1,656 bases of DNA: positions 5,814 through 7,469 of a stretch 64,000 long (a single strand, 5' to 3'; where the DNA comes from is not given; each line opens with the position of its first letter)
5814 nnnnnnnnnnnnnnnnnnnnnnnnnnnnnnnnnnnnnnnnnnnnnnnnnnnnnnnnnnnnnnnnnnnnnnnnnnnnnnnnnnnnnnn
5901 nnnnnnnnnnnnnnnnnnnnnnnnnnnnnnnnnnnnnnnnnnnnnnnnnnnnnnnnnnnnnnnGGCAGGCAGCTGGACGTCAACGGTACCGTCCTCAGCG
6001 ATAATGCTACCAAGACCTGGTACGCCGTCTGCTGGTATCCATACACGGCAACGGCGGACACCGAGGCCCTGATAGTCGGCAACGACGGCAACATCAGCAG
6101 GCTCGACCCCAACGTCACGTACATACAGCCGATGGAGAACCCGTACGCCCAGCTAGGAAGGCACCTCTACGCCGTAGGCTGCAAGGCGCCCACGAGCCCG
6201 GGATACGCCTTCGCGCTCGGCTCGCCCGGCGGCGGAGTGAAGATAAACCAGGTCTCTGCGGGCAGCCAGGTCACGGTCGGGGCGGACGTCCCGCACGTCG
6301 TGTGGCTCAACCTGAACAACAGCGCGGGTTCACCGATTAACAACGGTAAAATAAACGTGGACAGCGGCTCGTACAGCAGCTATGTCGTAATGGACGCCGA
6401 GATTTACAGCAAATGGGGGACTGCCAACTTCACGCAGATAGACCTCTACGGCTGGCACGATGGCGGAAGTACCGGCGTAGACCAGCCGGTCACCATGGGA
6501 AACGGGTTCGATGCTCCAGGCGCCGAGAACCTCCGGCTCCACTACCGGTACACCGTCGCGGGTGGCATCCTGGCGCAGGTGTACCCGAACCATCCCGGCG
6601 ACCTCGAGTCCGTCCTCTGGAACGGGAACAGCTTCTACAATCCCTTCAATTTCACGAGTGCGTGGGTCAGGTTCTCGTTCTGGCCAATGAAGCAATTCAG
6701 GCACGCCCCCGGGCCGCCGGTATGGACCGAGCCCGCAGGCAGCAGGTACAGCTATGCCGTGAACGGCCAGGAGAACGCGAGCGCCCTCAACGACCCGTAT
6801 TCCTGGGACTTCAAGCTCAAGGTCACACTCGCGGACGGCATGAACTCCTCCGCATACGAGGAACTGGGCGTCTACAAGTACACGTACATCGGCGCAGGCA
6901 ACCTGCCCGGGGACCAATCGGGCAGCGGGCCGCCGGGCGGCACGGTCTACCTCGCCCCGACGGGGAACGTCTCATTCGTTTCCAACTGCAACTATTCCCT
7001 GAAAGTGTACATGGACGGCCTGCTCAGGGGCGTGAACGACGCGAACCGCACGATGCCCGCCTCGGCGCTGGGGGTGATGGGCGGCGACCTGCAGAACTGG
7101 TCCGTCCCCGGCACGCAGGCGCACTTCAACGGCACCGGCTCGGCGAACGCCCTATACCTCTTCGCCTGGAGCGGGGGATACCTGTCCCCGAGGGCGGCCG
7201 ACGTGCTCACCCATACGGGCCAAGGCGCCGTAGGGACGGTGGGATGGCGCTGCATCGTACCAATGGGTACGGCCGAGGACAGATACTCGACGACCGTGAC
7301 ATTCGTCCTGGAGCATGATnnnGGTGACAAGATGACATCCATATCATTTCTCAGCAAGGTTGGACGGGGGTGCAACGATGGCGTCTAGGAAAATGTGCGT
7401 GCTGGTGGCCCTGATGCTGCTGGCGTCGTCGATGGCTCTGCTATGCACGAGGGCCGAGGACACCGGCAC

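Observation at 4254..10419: Tandem ~1,030-aa Kelch-propeller glycoproteins with a 140-nt gene-conversion tract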

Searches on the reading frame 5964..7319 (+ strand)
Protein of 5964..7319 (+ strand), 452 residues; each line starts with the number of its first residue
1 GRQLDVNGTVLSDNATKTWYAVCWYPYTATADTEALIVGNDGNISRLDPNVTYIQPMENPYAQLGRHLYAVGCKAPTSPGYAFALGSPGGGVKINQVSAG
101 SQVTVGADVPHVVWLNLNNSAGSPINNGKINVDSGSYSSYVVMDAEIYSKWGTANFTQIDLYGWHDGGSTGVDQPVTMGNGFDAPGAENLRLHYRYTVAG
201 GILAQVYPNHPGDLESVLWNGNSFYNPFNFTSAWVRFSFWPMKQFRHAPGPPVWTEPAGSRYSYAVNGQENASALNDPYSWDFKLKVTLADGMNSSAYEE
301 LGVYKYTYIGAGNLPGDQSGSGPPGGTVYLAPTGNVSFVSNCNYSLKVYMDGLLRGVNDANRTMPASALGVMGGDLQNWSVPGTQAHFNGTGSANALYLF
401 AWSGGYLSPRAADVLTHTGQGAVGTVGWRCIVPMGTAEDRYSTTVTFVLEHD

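Call 18: find_homologous_proteins(query=window:6120-7319:+, max_evalue=0.001)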
Query window:6120-7319:+: 5109 candidates shared short words with the query, none scored E <= 0.001.

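Call 28: search_solved_structures(query=A3, max_evalue=1)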
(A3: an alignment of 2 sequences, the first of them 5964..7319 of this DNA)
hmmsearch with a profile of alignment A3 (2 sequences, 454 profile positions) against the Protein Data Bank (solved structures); distinct sequences matched with E-value up to 1: 1.
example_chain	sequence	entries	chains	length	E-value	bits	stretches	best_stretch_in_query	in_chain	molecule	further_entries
6vmx_D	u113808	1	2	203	0.27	13.3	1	19-124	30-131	HD14 alpha chain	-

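Call 30: search_protein_representatives(alignment_id=A3)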
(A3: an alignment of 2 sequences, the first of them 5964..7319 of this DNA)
Query: 2 sequences, 454 profile positions. Proteins with E-value up to 0.001 (for the whole library): 121; up to 1e-10: 84; up to 1e-30: 38. The best 121 are listed.
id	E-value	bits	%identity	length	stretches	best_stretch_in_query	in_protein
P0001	1.4e-285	963.7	-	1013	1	1-454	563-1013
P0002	2.5e-161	554.0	-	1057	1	2-452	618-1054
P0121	1.9e-89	317.1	-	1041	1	14-452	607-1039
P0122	3.5e-87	309.6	-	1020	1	1-450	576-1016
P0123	7.1e-83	295.4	-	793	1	1-452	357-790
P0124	2.6e-78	280.4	-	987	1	1-452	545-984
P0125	3.1e-76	273.5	-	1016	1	3-452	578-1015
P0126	9.3e-57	209.3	-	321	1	132-452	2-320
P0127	2.1e-54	201.6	-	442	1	68-451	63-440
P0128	5.4e-49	183.7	-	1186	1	21-453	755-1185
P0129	7.8e-49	183.2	-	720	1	81-445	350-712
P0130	1.2e-47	179.3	-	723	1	65-453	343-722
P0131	3.2e-47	177.9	-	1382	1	35-452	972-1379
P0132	4.7e-46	174.1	-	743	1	66-450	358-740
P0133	3.0e-43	164.8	-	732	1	14-453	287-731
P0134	7.4e-43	163.5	-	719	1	66-453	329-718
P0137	7.1e-41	157.0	-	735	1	33-453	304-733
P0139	3.4e-40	154.7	-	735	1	66-453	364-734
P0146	1.5e-37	146.0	-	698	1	32-454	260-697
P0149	8.5e-36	140.2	-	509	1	21-451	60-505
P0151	1.7e-34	135.9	-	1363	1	33-451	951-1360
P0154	5.1e-34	134.4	-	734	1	18-454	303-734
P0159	1.3e-27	113.3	-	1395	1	59-454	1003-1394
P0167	9.7e-23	97.2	-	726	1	19-454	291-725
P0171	5.9e-21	91.3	-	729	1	31-453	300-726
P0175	2.1e-19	86.2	-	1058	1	33-451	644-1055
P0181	4.3e-18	81.9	-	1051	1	19-450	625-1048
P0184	2.4e-16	76.1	-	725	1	20-451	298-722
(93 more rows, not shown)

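Call 31: search_protein_families(library=pfam, proteins=[P0121, P0122, P0124, P0125, P0128, P0131, P0130, P0133, P0137, P0175], max_evalue=0.001)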
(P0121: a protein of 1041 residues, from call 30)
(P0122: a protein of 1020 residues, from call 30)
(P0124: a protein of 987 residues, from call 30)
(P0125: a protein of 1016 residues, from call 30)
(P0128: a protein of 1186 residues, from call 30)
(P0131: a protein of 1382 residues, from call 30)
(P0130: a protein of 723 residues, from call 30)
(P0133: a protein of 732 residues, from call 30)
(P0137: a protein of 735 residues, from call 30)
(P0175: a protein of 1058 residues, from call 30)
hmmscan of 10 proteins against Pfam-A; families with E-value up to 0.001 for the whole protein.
P0121 (1041 aa): 5 families
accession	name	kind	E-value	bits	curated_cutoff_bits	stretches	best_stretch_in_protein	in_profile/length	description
PF24681.1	Kelch_KLHDC2_KLHL20_DRC7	-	9.2e-31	107.3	50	2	420-589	7-179/221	KLHDC2/KLHL20/DRC7 Kelch-repeats domain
PF24981.1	Beta-prop_ATRN-LZTR1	-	7.2e-24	85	50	3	313-483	2-172/289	Attractin/LZTR1 beta-propeller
PF13415.12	Kelch_3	-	2e-12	47.4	22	1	315-358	7-47/48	Galactose oxidase, central domain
PF13418.12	Kelch_4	-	1.7e-08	34.7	21.6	1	313-347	16-47/49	Galactose oxidase, central domain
PF13964.12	Kelch_6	-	0.00043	20.6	25.3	0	313-348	15-49/50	Kelch motif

P0122 (1020 aa): 5 families
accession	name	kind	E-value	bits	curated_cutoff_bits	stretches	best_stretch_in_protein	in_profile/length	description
PF24681.1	Kelch_KLHDC2_KLHL20_DRC7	-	3.3e-25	89.1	50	2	400-572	7-181/221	KLHDC2/KLHL20/DRC7 Kelch-repeats domain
PF24981.1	Beta-prop_ATRN-LZTR1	-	1.8e-15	57.4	50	2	463-576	16-129/289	Attractin/LZTR1 beta-propeller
PF13415.12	Kelch_3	-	3.3e-10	40.3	22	0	505-548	7-46/48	Galactose oxidase, central domain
PF13964.12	Kelch_6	-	0.00011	22.5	25.3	0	502-531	14-42/50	Kelch motif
PF13418.12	Kelch_4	-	0.0002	21.7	21.6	0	296-322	14-41/49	Galactose oxidase, central domain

P0124 (987 aa): 7 families
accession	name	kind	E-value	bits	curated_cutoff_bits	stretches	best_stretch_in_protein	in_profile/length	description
PF24681.1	Kelch_KLHDC2_KLHL20_DRC7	-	2.7e-41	141.7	50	3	248-433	36-221/221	KLHDC2/KLHL20/DRC7 Kelch-repeats domain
PF24981.1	Beta-prop_ATRN-LZTR1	-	5.7e-25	88.6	50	3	278-438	2-172/289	Attractin/LZTR1 beta-propeller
PF13418.12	Kelch_4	-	1e-14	54.6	21.6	1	263-310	2-47/49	Galactose oxidase, central domain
PF13415.12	Kelch_3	-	8.5e-13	48.6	22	2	328-371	3-46/48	Galactose oxidase, central domain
PF01344.31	Kelch_1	-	1.8e-12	47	20.1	0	275-308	12-44/46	Kelch motif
PF13964.12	Kelch_6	-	7.6e-08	32.5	25.3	0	463-507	2-45/50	Kelch motif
PF07646.21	Kelch_2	-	1e-05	25.7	21.3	0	472-507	9-46/48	Kelch motif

P0125 (1016 aa): 8 families
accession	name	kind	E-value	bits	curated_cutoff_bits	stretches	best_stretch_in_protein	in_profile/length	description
PF24681.1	Kelch_KLHDC2_KLHL20_DRC7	-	2.8e-30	105.7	50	3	421-565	31-176/221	KLHDC2/KLHL20/DRC7 Kelch-repeats domain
PF24981.1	Beta-prop_ATRN-LZTR1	-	6.9e-24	85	50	2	270-413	24-169/289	Attractin/LZTR1 beta-propeller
PF13415.12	Kelch_3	-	2.8e-19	69.2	22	1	303-346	6-48/48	Galactose oxidase, central domain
PF13418.12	Kelch_4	-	2.3e-14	53.5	21.6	1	300-330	14-44/49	Galactose oxidase, central domain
PF01344.31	Kelch_1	-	1.1e-09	38.1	20.1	0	507-533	16-42/46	Kelch motif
PF13854.13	Kelch_HCF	-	1.3e-07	31.6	113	1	271-413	2-141/345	Host cell factor, Kelch-repeats domain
PF07646.21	Kelch_2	-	2.9e-06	27.4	21.3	0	395-419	3-29/48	Kelch motif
PF13964.12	Kelch_6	-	0.00081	19.8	25.3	0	301-332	14-45/50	Kelch motif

P0128 (1186 aa): 8 families
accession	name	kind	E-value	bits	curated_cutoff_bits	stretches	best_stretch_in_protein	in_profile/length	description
PF24681.1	Kelch_KLHDC2_KLHL20_DRC7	-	5.5e-57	193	50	3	444-611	44-210/221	KLHDC2/KLHL20/DRC7 Kelch-repeats domain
PF24981.1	Beta-prop_ATRN-LZTR1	-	4e-35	121.9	50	2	439-576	27-170/289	Attractin/LZTR1 beta-propeller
PF13415.12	Kelch_3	-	3.7e-21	75.2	22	1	463-511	2-48/48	Galactose oxidase, central domain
PF13418.12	Kelch_4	-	1.1e-18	67.3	21.6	1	450-498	1-45/49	Galactose oxidase, central domain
PF13854.13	Kelch_HCF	-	1.4e-09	38.1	113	0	646-725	178-259/345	Host cell factor, Kelch-repeats domain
PF01344.31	Kelch_1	-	4.8e-09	36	20.1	0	716-739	12-35/46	Kelch motif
PF13964.12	Kelch_6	-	2e-08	34.4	25.3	0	451-495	2-45/50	Kelch motif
PF20773.4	InhA-like_MAM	-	0.00036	20.5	26.9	1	233-301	120-184/191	Immune inhibitor A-like, MAM domain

P0131 (1382 aa): 11 families
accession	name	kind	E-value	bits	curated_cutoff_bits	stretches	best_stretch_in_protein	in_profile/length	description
PF24681.1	Kelch_KLHDC2_KLHL20_DRC7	-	1e-76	257.5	50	4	711-921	9-221/221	KLHDC2/KLHL20/DRC7 Kelch-repeats domain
PF13418.12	Kelch_4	-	4.1e-70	232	21.6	6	754-793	7-46/49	Galactose oxidase, central domain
PF24981.1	Beta-prop_ATRN-LZTR1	-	1.1e-49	169.7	50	3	661-921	3-279/289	Attractin/LZTR1 beta-propeller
PF13964.12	Kelch_6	-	9.7e-45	149.6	25.3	2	263-305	7-49/50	Kelch motif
PF01344.31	Kelch_1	-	2.4e-40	136.1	20.1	4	408-444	4-40/46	Kelch motif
PF13415.12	Kelch_3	-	6.7e-36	122.2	22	2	761-807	1-47/48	Galactose oxidase, central domain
PF25210.1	Kelch_FKB95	-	1.3e-25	90.9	70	1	370-474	46-152/268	FKB95, Kelch-repeats domain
PF07646.21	Kelch_2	-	4.8e-17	61.4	21.3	0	405-444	2-42/48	Kelch motif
PF13854.13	Kelch_HCF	-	1.4e-12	48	113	1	645-861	16-249/345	Host cell factor, Kelch-repeats domain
PF07250.17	Glyoxal_oxid_N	-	1.3e-07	31.5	37.5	0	410-474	72-138/243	Glyoxal oxidase N-terminus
PF13540.12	RCC1_2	-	0.00086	19.5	22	0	358-373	9-24/30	Regulator of chromosome condensation (RCC1) repeat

P0130 (723 aa): 0 families

P0133 (732 aa): 0 families

P0137 (735 aa): 0 families

P0175 (1058 aa): 0 families

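Call 34: find_encoding_contigs(protein=P0121, flank=10000, max_places=3)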
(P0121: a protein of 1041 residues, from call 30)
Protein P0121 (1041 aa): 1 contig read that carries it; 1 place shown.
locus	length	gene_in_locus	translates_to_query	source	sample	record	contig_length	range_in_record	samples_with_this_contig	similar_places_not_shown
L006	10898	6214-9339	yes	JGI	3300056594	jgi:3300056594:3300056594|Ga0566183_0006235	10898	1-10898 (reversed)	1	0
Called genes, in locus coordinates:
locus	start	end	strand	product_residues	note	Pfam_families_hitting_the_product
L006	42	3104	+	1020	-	PF13415:Beta-prop_FBX42 (weak), PF24681:Kelch_KLHDC2_KLHL20_DRC7, PF24981:Beta-prop_ATRN-LZTR1 (weak), PF13415:Beta-prop_FBX42 (weak), PF24681:Kelch_KLHDC2_KLHL20_DRC7, PF24981:Beta-prop_ATRN-LZTR1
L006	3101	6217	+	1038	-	PF13415:Beta-prop_FBX42, PF24681:Kelch_KLHDC2_KLHL20_DRC7, PF13418:Beta-prop_TYW4 (faint), PF24981:Beta-prop_ATRN-LZTR1, PF13415:Beta-prop_FBX42, PF24681:Kelch_KLHDC2_KLHL20_DRC7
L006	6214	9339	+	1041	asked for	PF24681:Kelch_KLHDC2_KLHL20_DRC7, PF24981:Beta-prop_ATRN-LZTR1 (weak), PF13415:Beta-prop_FBX42, PF13418:Beta-prop_TYW4 (faint), PF24981:Beta-prop_ATRN-LZTR1, PF24681:Kelch_KLHDC2_KLHL20_DRC7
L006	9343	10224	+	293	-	-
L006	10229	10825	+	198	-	PF01871:AMMECR1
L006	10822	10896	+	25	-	?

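Call 35: find_encoding_contigs(protein=P0122, flank=10000, max_places=3)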
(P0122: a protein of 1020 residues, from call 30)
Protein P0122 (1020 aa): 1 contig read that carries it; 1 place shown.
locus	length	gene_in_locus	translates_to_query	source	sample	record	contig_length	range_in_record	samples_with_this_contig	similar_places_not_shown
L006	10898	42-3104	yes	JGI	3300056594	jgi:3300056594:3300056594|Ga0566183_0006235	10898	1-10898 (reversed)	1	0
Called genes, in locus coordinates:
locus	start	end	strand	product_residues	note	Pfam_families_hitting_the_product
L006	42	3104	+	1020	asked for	PF13415:Beta-prop_FBX42 (weak), PF24681:Kelch_KLHDC2_KLHL20_DRC7, PF24981:Beta-prop_ATRN-LZTR1 (weak), PF13415:Beta-prop_FBX42 (weak), PF24681:Kelch_KLHDC2_KLHL20_DRC7, PF24981:Beta-prop_ATRN-LZTR1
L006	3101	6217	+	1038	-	PF13415:Beta-prop_FBX42, PF24681:Kelch_KLHDC2_KLHL20_DRC7, PF13418:Beta-prop_TYW4 (faint), PF24981:Beta-prop_ATRN-LZTR1, PF13415:Beta-prop_FBX42, PF24681:Kelch_KLHDC2_KLHL20_DRC7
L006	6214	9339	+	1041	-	PF24681:Kelch_KLHDC2_KLHL20_DRC7, PF24981:Beta-prop_ATRN-LZTR1 (weak), PF13415:Beta-prop_FBX42, PF13418:Beta-prop_TYW4 (faint), PF24981:Beta-prop_ATRN-LZTR1, PF24681:Kelch_KLHDC2_KLHL20_DRC7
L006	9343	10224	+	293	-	-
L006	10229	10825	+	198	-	PF01871:AMMECR1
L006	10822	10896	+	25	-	?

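Call 36: find_encoding_contigs(protein=P0125, flank=10000, max_places=3)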
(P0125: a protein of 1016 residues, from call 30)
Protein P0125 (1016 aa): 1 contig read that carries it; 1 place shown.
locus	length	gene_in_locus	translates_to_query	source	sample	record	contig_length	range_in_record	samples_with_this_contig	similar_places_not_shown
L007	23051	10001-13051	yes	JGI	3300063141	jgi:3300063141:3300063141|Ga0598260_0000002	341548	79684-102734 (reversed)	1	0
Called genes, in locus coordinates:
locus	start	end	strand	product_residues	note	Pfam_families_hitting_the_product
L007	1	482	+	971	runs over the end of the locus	PF04041:Glyco_hydro_130 (weak), PF00251:Glyco_hydro_32N (weak), PF18911:PKD_4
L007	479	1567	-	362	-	PF02778:tRNA_int_endo_N, PF01974:tRNA_int_endo, PF02778:tRNA_int_endo_N, PF01974:tRNA_int_endo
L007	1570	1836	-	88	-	-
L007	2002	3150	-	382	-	-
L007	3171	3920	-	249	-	PF13481:AAA_25 (weak), PF06745:ATPase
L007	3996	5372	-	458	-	-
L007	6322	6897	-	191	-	PF06560:GPI, PF07883:Cupin_2 (weak)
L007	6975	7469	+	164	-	-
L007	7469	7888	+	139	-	PF01894:YjbQ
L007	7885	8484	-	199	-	PF01022:HTH_5, PF01978:TrmB (weak), PF12840:HTH_20 (weak), PF13412:HTH_24 (weak), PF21476:PF0610-like_N (weak)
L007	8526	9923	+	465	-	PF03023:MurJ, PF01554:MatE, PF03023:MurJ (weak), PF01554:MatE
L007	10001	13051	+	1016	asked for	PF01344:Kelch_1 (faint), PF13415:Beta-prop_FBX42, PF24981:Beta-prop_ATRN-LZTR1, PF07646:Kelch_2 (faint), PF24681:Kelch_KLHDC2_KLHL20_DRC7, PF13415:Beta-prop_FBX42, PF24681:Kelch_KLHDC2_KLHL20_DRC7, PF24981:Beta-prop_ATRN-LZTR1, +2 more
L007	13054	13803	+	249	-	-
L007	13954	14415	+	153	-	PF01871:AMMECR1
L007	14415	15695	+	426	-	PF01979:Amidohydro_1, PF12890:DHOase (weak), PF07969:Amidohydro_3 (weak)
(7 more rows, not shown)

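Call 41: search_protein_families(library=ncbifam, proteins=[P0130, P0167], max_evalue=0.1)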
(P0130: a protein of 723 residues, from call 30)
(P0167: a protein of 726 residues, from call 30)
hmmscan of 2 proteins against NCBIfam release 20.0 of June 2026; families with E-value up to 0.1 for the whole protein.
P0130 (723 aa): 0 families

P0167 (726 aa): 0 families

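Call 42: search_protein_families(library=pfam, proteins=[window:5964-7319:+], max_evalue=10)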
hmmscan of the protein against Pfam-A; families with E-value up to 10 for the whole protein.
window:5964-7319:+ (452 aa): 2 families
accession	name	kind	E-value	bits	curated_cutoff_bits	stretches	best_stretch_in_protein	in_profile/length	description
PF15540.11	Ntox47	-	0.017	15.8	25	1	89-136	70-117/120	Bacterial toxin 47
PF13752.12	DUF4165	-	0.045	14.2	25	1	304-348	6-45/121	Domain of unknown function (DUF4165)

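Call 47: list_cluster_members(proteins=[P0124, P0125, P0128, P0130, P0131, P0133, P0137, P0167, P0175, P0146])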
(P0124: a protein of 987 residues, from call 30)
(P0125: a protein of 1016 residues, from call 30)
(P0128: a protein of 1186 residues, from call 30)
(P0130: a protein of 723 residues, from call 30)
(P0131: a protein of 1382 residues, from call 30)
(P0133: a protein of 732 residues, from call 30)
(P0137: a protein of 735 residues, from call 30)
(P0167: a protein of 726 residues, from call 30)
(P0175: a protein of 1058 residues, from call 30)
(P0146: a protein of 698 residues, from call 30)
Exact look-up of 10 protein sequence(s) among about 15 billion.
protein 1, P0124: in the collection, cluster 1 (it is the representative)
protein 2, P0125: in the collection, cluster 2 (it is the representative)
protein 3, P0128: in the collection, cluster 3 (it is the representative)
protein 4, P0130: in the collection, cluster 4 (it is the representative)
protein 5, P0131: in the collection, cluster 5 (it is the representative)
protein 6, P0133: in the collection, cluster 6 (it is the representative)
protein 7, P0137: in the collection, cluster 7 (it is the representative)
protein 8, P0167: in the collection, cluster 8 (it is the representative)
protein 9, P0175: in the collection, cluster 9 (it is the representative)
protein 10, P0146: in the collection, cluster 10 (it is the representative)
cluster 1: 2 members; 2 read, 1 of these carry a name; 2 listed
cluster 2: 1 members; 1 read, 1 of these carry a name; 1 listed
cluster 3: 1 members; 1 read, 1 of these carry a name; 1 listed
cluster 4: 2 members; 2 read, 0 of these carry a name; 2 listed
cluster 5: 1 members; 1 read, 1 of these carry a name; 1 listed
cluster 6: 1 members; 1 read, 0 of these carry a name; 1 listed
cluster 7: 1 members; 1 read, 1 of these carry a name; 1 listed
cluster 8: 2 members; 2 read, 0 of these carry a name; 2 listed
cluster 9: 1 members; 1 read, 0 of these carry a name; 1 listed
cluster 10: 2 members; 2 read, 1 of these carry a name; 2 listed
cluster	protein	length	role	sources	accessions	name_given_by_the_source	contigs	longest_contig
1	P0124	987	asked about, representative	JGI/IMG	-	hypothetical protein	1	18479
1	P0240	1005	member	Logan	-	-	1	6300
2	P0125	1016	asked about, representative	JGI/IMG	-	hypothetical protein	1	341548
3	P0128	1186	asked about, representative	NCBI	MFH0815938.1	MAG: kelch repeat-containing protein [Methanobacteriota archaeon]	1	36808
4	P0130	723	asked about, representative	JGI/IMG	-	-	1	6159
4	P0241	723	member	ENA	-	-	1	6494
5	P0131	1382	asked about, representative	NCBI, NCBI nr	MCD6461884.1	MAG: hypothetical protein J7L61_03985 [Thermoplasmata archaeon] | hypothetical protein [Thermoplasmata archaeon]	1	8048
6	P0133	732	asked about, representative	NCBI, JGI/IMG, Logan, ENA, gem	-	-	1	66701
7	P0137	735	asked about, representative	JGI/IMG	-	hypothetical protein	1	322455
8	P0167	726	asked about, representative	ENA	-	-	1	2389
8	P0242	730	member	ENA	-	-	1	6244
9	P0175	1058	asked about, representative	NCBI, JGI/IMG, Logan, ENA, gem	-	-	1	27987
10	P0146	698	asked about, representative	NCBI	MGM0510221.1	MAG: hypothetical protein ACQESD_03740 [Thermoplasmatota archaeon]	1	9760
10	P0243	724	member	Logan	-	-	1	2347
